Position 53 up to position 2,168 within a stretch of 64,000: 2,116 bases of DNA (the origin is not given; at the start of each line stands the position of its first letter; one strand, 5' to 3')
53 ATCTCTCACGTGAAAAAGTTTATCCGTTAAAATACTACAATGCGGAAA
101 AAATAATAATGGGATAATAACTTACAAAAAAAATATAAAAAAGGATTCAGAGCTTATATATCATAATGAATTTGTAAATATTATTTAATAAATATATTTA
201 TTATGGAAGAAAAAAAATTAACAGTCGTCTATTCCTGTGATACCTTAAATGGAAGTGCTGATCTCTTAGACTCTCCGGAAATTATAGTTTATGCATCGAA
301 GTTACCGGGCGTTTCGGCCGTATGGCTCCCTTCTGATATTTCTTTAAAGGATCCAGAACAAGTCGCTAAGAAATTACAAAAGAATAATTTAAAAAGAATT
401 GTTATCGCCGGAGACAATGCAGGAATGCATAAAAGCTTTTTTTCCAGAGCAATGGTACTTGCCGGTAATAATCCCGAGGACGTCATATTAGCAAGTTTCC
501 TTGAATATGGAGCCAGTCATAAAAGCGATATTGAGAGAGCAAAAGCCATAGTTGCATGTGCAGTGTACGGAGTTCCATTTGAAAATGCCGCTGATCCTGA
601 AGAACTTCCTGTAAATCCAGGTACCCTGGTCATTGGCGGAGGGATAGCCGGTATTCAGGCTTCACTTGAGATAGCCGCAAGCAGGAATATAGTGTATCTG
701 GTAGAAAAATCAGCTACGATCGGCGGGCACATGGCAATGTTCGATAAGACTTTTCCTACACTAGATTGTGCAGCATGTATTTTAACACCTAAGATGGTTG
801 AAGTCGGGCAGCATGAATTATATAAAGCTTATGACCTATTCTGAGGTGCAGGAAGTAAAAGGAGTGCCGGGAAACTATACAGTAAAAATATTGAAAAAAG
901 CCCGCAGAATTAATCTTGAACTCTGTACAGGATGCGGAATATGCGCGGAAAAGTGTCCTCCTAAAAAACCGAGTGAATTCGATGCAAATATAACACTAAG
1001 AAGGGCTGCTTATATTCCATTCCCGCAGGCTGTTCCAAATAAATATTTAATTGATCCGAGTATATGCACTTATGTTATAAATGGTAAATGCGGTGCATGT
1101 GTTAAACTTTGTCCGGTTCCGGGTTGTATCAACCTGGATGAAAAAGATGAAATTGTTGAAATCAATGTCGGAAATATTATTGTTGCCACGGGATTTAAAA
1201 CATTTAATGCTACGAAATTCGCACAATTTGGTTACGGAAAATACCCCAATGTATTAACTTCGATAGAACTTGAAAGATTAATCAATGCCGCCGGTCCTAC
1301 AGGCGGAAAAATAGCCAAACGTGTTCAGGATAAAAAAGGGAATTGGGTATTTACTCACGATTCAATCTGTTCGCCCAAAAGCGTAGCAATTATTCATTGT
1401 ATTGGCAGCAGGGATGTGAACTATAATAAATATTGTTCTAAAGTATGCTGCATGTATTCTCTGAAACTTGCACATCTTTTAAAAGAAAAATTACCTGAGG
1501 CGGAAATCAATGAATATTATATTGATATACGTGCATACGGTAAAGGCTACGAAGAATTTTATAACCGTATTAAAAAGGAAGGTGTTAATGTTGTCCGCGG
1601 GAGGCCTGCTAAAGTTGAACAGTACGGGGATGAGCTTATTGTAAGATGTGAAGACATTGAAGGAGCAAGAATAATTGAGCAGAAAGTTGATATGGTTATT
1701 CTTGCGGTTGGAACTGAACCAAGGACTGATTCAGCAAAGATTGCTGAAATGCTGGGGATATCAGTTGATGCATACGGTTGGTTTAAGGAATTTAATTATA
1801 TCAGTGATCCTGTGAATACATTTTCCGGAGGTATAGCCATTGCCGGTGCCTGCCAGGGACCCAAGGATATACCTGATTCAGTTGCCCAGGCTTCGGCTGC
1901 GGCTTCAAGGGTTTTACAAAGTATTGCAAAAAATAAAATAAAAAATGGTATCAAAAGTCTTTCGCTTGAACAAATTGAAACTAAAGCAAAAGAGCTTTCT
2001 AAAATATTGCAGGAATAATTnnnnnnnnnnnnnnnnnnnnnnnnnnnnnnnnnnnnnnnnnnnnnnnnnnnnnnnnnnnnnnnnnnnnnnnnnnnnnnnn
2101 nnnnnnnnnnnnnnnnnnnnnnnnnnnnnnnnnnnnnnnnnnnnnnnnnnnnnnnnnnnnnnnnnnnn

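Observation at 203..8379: Mvh-type [NiFe]-hydrogenase wired to a Qmo-like module (two HdrA paralogs plus a QmoC/HdrE-like membrane subunit) with no HdrBC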

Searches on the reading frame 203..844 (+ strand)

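Call 5: search_protein_families(library=pfam, proteins=[window:203-844:+], max_evalue=0.01)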
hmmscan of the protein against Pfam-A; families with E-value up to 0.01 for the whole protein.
window:203-844:+ (213 aa): 6 families
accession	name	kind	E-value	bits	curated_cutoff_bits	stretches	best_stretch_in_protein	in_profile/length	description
PF12831.13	FAD_oxidored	-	0.00012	21.9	27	1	142-178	3-39/416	FAD dependent oxidoreductase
PF13450.12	NAD_binding_8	-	0.00017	22.2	21.9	1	143-194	1-52/68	NAD(P)-binding Rossmann-like domain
PF00890.30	FAD_binding_2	-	0.00073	19.3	20.4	1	142-178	3-39/414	FAD binding domain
PF03486.20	HI0933_like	-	0.0068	16.3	50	0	141-178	3-40/244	HI0933-like protein Rossmann domain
PF01134.28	GIDA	-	0.0072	15.9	22.1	0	142-173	3-35/391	Glucose inhibited division protein A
PF07992.20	Pyr_redox_2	-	0.0077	16.1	26.1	0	142-176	4-38/291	Pyridine nucleotide-disulphide oxidoreductase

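Call 6: search_protein_families(library=ncbifam, proteins=[window:203-844:+], max_evalue=0.001)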
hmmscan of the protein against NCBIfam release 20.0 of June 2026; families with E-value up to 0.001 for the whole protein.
window:203-844:+ (213 aa): 9 families
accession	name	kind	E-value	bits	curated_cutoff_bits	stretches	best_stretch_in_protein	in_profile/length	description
NF040770.1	hetero_SS_HdrA2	exception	5e-36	124.1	1100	1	9-206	4-207/777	CoB-CoM heterodisulfide reductase HdrA2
NF041778.1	hetero_SS_HdrA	equivalog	2e-19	69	1400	1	52-205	52-213/771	ferredoxin:CoB-CoM heterodisulfide reductase subunit HdrA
NF041891.1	hdrA_Methbact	equivalog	1.3e-13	50.1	1300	1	48-205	41-204/762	ferredoxin:CoB-CoM heterodisulfide reductase subunit HdrA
NF005560.0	PRK07233.1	equivalog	2.3e-05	23.4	252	1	142-182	4-44/435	hypothetical protein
NF045637.1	carotdesatCrtDProt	equivalog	2.6e-05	23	580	1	142-199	2-59/485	1-hydroxycarotenoid 3,4-desaturase CrtD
TIGR03467.1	HpnE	equivalog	0.00017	21.1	283.05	1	142-183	2-43/430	hydroxysqualene dehydroxylase HpnE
TIGR03996.1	mycofact_OYE_1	hypoth_equivalog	0.00059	18.5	627.9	1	133-180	367-414/633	mycofactocin system FadH/OYE family oxidoreductase 1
NF058655.1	CrtID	equivalog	0.00079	18.4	640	1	142-185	2-45/478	bifunctional phytoene desaturase/3,4-desaturase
NF004789.0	PRK06134.1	subfamily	0.0008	18.1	747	0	140-179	14-53/581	FAD-dependent oxidoreductase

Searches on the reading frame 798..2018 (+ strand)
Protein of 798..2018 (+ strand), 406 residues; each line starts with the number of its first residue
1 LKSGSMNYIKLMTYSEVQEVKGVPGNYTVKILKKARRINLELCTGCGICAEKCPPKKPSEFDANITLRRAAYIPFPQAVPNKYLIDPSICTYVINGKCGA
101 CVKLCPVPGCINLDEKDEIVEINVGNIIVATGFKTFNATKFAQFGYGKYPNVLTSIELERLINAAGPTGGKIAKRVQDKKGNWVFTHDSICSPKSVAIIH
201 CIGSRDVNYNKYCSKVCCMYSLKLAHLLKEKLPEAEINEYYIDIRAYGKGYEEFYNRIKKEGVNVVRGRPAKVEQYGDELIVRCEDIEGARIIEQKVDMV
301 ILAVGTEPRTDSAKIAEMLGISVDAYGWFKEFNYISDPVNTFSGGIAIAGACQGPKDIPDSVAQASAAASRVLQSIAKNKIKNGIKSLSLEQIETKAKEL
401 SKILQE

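Call 5: search_protein_families(library=pfam, proteins=[window:798-2018:+], max_evalue=0.01)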
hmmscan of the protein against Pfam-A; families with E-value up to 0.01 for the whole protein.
window:798-2018:+ (406 aa): 10 families
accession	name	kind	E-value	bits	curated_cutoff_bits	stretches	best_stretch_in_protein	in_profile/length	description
PF13237.11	Fer4_10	-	1.3e-06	28.7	25.5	1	37-55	3-21/53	4Fe-4S dicluster domain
PF12838.12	Fer4_7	-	1.5e-05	25.8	27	2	43-107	2-50/52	4Fe-4S dicluster domain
PF00037.32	Fer4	-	2.2e-05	24.5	21.1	1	38-54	3-19/24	4Fe-4S binding domain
PF07992.20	Pyr_redox_2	-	6.1e-05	23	26.1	1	256-365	191-287/291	Pyridine nucleotide-disulphide oxidoreductase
PF13484.11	Fer4_16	-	0.00021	22.4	30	0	40-54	50-64/66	4Fe-4S double cluster binding domain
PF13183.11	Fer4_8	-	0.00025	21.9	27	0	39-54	50-65/68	4Fe-4S dicluster domain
PF12797.12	Fer4_2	-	0.00076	19.7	24.5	1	37-54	4-21/22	4Fe-4S binding domain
PF12837.12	Fer4_6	-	0.0019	18.5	25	1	38-54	4-20/24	4Fe-4S binding domain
PF17179.9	Fer4_22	-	0.0033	18.7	27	0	27-55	65-93/95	4Fe-4S dicluster domain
PF13534.11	Fer4_17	-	0.0062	17.5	22.2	0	38-54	41-57/61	4Fe-4S dicluster domain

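Call 6: search_protein_families(library=ncbifam, proteins=[window:798-2018:+], max_evalue=0.001)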
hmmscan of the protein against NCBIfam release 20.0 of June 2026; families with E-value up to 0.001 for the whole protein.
window:798-2018:+ (406 aa): 8 families
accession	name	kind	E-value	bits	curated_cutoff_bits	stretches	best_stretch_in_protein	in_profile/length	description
NF040770.1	hetero_SS_HdrA2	exception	7.7e-117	391.4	1100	1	7-383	206-567/777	CoB-CoM heterodisulfide reductase HdrA2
NF041778.1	hetero_SS_HdrA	equivalog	4.6e-96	322.4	1400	1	7-382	213-576/771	ferredoxin:CoB-CoM heterodisulfide reductase subunit HdrA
NF041891.1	hdrA_Methbact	equivalog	7.2e-87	292.3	1300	1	7-379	204-559/762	ferredoxin:CoB-CoM heterodisulfide reductase subunit HdrA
NF058577.1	FdxA_fam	equivalog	2.8e-05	24.2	65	0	35-54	30-49/52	4Fe-4S ferredoxin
TIGR02179.1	PorD_KorD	subfamily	0.00013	22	60.05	1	34-56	48-70/78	2-oxoacid:acceptor oxidoreductase, delta subunit, pyruvate/2-ketoisovalerate family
NF045763.1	PhenlGlyoxDHPadF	equivalog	0.00041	20.5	150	1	38-56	57-75/78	NADH-dependent phenylglyoxylate dehydrogenase subunit delta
TIGR01971.1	NuoI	subfamily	0.00067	19.3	113.05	0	33-55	73-95/121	NADH-quinone oxidoreductase, chain I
TIGR02486.1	RDH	subfamily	0.00074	19.5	160.35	0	41-106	205-277/314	reductive dehalogenase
